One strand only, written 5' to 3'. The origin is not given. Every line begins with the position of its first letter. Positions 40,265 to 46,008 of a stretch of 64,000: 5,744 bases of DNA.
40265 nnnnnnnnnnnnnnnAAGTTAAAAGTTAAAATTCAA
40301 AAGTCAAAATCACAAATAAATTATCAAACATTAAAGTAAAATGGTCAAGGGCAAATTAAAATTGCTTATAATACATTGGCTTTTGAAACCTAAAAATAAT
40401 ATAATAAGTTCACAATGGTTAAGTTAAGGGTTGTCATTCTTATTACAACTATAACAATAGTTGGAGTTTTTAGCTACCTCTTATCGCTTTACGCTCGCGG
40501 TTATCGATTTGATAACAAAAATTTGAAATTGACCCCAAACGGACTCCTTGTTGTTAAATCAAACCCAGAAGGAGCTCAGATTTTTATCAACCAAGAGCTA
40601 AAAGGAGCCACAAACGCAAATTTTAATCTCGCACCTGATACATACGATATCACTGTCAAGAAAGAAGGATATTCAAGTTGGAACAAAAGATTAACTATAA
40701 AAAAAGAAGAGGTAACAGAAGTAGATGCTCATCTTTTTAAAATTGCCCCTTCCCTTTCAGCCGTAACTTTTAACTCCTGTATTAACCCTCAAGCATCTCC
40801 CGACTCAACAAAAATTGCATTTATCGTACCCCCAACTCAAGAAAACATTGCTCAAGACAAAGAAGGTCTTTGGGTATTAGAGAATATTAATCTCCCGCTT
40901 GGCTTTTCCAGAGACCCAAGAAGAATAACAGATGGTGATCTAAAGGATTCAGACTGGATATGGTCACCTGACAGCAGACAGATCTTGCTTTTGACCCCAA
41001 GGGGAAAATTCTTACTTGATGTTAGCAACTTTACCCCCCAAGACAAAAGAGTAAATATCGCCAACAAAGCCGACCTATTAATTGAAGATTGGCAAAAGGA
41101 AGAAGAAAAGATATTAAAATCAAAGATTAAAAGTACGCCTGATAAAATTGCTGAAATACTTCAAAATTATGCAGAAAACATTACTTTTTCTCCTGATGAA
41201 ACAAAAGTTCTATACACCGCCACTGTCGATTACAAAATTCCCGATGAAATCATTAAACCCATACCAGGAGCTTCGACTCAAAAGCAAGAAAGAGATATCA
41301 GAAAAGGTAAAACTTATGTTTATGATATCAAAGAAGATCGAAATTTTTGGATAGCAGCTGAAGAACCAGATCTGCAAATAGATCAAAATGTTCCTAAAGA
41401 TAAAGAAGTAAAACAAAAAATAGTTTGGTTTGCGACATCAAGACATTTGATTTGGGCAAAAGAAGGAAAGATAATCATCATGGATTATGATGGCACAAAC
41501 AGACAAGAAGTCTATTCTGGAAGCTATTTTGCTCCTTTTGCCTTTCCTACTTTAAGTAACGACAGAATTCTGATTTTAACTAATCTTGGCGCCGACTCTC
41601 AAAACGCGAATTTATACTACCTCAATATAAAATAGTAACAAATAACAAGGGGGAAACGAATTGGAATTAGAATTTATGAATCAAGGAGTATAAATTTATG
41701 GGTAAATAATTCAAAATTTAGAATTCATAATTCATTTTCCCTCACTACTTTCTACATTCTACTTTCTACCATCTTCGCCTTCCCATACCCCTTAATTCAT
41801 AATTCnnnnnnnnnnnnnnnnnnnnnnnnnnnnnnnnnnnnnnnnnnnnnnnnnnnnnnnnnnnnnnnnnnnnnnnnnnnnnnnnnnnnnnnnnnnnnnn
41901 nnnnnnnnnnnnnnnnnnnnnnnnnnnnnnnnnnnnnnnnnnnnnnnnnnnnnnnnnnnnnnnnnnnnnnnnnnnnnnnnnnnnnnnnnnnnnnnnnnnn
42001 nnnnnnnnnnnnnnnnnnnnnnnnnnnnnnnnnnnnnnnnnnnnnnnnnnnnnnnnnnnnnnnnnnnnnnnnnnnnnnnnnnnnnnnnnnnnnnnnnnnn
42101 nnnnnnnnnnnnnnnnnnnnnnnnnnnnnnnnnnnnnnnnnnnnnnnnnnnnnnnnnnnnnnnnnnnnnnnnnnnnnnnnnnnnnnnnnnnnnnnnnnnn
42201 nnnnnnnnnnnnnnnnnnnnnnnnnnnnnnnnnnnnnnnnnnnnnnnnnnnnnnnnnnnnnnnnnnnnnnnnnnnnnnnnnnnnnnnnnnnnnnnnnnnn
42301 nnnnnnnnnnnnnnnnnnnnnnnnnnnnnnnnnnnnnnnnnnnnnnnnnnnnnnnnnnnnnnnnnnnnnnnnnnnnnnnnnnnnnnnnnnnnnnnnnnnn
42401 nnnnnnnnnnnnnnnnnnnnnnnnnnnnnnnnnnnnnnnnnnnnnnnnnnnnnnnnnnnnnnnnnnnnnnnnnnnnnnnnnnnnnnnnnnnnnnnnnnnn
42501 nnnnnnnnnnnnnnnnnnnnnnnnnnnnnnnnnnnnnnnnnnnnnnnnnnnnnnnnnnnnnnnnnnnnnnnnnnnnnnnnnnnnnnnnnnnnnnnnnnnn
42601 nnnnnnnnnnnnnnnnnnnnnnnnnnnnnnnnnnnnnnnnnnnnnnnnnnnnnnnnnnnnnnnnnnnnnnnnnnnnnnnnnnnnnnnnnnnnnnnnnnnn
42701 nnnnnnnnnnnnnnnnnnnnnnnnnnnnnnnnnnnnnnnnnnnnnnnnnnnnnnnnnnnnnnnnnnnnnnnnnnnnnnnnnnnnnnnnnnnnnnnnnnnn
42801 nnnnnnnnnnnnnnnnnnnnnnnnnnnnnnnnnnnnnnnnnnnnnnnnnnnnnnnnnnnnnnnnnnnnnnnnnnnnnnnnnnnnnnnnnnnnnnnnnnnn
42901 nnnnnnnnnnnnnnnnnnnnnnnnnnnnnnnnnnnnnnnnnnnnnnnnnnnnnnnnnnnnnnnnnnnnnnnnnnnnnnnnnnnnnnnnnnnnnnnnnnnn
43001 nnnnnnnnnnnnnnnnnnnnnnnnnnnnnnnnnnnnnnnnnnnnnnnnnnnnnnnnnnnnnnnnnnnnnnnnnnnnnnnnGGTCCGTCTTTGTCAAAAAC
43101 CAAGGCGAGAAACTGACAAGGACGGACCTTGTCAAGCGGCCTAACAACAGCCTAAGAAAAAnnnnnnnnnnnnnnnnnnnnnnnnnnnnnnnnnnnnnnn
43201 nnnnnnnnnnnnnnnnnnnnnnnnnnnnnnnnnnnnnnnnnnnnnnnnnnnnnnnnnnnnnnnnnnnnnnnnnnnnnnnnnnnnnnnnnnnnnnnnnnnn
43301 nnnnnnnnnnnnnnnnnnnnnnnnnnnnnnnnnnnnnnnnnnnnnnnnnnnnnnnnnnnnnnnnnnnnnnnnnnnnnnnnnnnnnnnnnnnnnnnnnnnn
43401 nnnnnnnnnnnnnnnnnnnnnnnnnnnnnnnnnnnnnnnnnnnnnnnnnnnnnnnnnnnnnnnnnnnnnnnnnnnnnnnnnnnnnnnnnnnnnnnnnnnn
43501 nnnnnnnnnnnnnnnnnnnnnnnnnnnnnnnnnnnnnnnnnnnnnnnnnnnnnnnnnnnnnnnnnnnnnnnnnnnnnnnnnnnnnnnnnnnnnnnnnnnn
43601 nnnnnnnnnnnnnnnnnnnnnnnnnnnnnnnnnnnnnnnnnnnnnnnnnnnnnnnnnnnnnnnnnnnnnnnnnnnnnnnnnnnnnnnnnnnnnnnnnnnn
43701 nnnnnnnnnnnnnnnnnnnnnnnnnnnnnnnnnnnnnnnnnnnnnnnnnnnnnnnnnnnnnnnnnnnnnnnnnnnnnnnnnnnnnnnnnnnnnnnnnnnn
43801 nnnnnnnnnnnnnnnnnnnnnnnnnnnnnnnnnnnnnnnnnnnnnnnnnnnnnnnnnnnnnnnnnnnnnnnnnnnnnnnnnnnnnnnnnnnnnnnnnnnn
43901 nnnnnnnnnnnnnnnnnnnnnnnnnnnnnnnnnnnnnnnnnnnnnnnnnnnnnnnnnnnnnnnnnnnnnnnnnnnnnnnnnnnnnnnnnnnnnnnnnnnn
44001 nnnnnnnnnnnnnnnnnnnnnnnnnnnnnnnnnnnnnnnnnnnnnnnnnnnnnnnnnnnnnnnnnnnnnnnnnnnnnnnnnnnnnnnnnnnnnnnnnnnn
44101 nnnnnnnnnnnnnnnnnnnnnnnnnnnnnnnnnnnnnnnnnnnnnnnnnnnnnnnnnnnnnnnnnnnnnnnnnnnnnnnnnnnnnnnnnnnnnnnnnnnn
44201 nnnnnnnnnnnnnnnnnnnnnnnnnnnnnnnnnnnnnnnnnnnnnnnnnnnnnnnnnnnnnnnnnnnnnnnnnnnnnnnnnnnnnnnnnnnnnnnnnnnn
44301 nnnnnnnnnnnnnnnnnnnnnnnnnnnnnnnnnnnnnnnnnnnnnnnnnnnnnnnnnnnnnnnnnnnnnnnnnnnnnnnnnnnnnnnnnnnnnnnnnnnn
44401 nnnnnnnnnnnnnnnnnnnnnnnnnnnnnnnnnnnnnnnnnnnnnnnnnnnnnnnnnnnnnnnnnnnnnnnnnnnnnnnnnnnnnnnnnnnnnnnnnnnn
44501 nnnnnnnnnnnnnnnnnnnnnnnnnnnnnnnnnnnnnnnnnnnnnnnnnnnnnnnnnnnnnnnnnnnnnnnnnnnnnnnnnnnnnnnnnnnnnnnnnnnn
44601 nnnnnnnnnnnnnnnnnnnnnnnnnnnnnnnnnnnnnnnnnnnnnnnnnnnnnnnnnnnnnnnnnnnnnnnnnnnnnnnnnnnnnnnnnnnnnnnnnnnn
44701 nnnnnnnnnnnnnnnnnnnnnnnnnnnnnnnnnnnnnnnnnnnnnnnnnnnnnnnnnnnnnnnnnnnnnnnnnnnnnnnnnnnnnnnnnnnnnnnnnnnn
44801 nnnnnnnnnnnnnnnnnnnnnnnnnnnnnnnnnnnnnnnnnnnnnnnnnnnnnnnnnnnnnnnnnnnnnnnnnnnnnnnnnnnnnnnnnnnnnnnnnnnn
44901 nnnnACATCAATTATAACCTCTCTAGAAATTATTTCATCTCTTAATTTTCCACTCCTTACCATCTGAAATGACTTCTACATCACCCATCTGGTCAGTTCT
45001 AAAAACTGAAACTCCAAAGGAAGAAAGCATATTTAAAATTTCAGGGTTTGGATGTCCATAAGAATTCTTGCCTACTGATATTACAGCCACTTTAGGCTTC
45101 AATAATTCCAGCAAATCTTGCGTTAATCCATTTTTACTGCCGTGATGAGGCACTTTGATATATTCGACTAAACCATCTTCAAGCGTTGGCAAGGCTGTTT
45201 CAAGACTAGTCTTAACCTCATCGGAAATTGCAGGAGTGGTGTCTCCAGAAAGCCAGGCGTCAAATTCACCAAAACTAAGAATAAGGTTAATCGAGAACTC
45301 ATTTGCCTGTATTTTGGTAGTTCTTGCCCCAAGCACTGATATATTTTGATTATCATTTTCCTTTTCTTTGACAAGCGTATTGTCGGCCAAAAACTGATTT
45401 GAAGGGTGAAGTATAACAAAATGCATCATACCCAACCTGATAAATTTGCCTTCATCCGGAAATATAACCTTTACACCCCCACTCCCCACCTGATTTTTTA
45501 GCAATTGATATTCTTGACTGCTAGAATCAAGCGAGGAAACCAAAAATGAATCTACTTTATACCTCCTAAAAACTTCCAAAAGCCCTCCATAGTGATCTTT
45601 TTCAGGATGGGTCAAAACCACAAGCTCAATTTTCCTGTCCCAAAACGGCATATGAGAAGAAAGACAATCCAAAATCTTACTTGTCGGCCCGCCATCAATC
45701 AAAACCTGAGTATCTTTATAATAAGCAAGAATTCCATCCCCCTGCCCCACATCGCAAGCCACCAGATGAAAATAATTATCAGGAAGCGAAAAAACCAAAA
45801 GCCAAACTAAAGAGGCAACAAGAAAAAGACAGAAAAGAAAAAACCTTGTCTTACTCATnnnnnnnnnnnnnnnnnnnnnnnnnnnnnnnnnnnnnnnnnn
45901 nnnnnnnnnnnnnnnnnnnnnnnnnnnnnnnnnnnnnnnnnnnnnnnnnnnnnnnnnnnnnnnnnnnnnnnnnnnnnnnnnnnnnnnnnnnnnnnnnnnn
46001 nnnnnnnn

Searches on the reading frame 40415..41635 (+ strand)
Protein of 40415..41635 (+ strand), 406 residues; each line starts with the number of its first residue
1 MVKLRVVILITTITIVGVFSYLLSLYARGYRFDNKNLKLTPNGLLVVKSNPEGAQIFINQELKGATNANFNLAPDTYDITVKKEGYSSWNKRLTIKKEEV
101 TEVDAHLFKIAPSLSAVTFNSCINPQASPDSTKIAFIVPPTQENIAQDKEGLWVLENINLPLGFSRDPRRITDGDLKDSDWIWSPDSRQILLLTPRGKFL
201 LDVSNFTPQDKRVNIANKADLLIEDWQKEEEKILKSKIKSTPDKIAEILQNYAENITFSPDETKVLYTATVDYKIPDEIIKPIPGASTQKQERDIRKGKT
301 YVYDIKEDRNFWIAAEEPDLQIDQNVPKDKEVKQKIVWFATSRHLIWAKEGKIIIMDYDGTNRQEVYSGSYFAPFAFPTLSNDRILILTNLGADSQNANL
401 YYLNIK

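Call 59: search_protein_families(library=pfam, proteins=[window:40415-41635:+], max_evalue=0.01)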
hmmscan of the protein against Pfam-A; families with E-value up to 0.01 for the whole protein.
window:40415-41635:+ (406 aa): 3 families
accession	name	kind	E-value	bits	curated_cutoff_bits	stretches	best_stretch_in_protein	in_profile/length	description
PF08308.17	PEGA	-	8.5e-16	58.1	20.8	1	43-107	2-67/71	PEGA domain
PF07676.18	PD40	-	0.00049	20.4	20.9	0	168-190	1-23/38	WD40-like Beta Propeller Repeat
PF13620.12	CarboxypepD_reg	-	0.0026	18.5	32.3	1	70-107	42-81/82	Carboxypeptidase regulatory-like domain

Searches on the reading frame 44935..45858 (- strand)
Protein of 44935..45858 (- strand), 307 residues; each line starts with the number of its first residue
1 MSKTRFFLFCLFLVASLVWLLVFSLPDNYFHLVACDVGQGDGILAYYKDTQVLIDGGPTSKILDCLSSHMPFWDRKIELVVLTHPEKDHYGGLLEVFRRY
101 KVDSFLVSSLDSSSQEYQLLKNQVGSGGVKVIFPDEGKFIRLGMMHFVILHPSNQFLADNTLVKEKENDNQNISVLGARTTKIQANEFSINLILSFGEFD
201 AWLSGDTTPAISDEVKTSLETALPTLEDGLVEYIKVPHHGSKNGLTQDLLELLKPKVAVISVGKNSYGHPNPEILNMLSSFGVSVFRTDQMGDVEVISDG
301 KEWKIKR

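Call 59: search_protein_families(library=pfam, proteins=[window:44935-45858:-], max_evalue=0.01)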
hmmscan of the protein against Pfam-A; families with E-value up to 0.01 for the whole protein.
window:44935-45858:- (307 aa): 2 families
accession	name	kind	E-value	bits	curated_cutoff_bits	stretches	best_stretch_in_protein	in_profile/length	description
PF00753.33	Lactamase_B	-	1.7e-07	31.8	22.7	1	39-121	5-88/196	Metallo-beta-lactamase superfamily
PF12706.13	Lactamase_B_2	-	0.00093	19.3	27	1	50-98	1-52/200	Beta-lactamase superfamily domain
